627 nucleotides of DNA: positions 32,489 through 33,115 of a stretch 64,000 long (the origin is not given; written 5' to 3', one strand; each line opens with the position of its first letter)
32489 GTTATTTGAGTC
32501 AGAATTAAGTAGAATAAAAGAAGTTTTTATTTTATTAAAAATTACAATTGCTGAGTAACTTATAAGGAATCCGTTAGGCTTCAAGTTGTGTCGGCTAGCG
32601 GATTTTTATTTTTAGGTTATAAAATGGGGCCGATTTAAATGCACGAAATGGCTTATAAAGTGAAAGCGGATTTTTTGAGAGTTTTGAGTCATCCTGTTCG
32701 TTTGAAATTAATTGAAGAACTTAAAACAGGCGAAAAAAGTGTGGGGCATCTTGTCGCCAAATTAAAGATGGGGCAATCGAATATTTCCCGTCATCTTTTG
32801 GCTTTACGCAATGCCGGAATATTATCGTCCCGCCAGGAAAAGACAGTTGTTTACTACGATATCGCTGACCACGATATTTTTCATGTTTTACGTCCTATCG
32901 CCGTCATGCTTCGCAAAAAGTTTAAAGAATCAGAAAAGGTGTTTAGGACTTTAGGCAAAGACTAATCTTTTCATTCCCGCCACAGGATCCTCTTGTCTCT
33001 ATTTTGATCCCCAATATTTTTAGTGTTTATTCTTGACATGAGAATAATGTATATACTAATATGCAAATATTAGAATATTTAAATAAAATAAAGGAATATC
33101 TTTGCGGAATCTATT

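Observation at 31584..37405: A 5.8-kb segment bracketed by tRNA-Met and a 43-nt direct repeat of its 3' half: an integrase-less genomic island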

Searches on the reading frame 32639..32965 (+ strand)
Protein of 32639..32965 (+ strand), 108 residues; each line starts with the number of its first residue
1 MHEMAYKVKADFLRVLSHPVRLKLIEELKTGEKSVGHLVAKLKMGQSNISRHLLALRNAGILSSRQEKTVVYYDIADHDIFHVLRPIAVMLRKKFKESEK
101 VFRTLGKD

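Call 16: search_protein_families(library=pfam, proteins=[window:32639-32965:+], max_evalue=0.01)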
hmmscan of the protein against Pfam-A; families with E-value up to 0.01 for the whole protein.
window:32639-32965:+ (108 aa): 3 families
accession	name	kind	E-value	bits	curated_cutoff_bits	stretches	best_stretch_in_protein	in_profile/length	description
PF01022.26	HTH_5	-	3.7e-12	46.3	22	1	19-63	2-46/47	Bacterial regulatory protein, arsR family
PF12840.13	HTH_20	-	1.8e-06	28.2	27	1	16-63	1-49/51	Helix-turn-helix domain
PF25212.1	HVO_A0114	-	0.0045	17.2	27.6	1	10-74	14-82/84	HVO_A0114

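Call 20: find_encoding_contigs(protein=window:32639-32965:+, flank=10000, max_places=10)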
Protein window:32639-32965:+ (108 aa): 3 contigs read that carry it; 2 places shown.
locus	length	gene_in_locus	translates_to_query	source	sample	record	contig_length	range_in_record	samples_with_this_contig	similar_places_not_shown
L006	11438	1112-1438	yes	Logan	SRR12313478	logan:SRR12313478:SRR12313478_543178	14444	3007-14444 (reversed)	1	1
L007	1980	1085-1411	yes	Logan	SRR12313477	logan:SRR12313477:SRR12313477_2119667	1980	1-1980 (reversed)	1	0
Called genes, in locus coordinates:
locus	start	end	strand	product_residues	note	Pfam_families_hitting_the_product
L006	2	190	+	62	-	?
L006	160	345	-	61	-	-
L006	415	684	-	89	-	PF25601:AAA_lid_14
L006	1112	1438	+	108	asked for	PF12840:HTH_20 (weak), PF01022:HTH_5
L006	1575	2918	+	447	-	PF24575:TPR_Slam (weak), PF07719:TPR_2 (faint), PF13174:TPR_6 (faint), PF13428:TPR_14 (faint), PF14559:TPR_19 (weak)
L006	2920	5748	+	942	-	-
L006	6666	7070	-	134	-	-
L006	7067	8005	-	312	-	-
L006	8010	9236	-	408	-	PF14341:PilX_N (weak), PF20597:pAdhesive_15 (weak), PF23981:DUF7305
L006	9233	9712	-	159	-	-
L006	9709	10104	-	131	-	PF07963:N_methyl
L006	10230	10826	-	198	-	PF07963:N_methyl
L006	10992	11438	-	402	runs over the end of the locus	PF28597:T2SSF_N (faint), PF00482:T2SSF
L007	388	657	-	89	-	PF25601:AAA_lid_14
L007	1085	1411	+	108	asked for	PF12840:HTH_20 (weak), PF01022:HTH_5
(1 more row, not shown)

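Call 61: search_protein_families(library=ncbifam, proteins=[window:32639-32965:+], max_evalue=1)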
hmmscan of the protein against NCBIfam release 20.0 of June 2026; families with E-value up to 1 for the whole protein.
window:32639-32965:+ (108 aa): 15 families
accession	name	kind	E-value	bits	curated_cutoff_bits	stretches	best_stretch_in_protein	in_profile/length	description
NF033788.1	HTH_metalloreg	subfamily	1.6e-21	75.9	55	1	10-83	2-76/77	metalloregulator ArsR/SmtB family transcription factor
NF040642.1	sulf_sens_BigR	equivalog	3.7e-15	55.8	155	1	3-79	5-80/95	sulfite-sensing transcriptional repressor BigR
NF033789.1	repress_SdpR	subfamily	5.8e-13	48.6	100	1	13-76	2-65/79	autorepressor SdpR family transcription factor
NF045707.1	Dbac_1936_reg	equivalog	2.8e-11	43.3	115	1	6-92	4-90/99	ArsR/SmtB-type metalloregulator TsoR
NF047906.1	CdPbTransRegCmtR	equivalog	1.6e-10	40.8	150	1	12-87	14-89/104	Cd(II)/Pb(II)-sensing metalloregulatory transcriptional regulator CmtR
NF052532.1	TransRegPagRBaca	equivalog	1.5e-09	37.8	170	1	4-86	12-97/99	transcriptional repressor PagR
NF041413.1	ArsR_Rv2640c_fam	equivalog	1.3e-08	35.3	155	1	13-84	36-109/118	Rv2640c family ArsR-like transcriptional regulator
NF007528.0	PRK10141.1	subfamily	3.5e-08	33.3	97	1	12-78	9-76/117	metalloregulator ArsR/SmtB family transcription factor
NF053755.1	MsvR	equivalog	3.8e-07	30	220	1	12-67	6-61/236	transcriptional factor MsvR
TIGR01884.1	cas_HTH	subfamily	0.00028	20.3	60.2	1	22-69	145-193/202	CRISPR-associated CARF protein Csa3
NF053606.1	Sta1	subfamily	0.0091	16.1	80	1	28-68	30-70/100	Sta1 family transcriptional regulator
NF053602.1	Phr_regulator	exception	0.0097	15.5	320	1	13-69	6-62/191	heat shock transcription regulator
NF005061.0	PRK06474.1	equivalog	0.014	15.3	121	1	14-68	6-63/178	hypothetical protein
NF041396.1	TranRegLrp_Halo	equivalog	0.066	13.1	190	1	23-84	9-69/149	HTH-type transcriptional regulator Lrp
TIGR04543.1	ketoArg_3Met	equivalog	0.13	11.4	425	1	16-70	21-76/336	2-ketoarginine methyltransferase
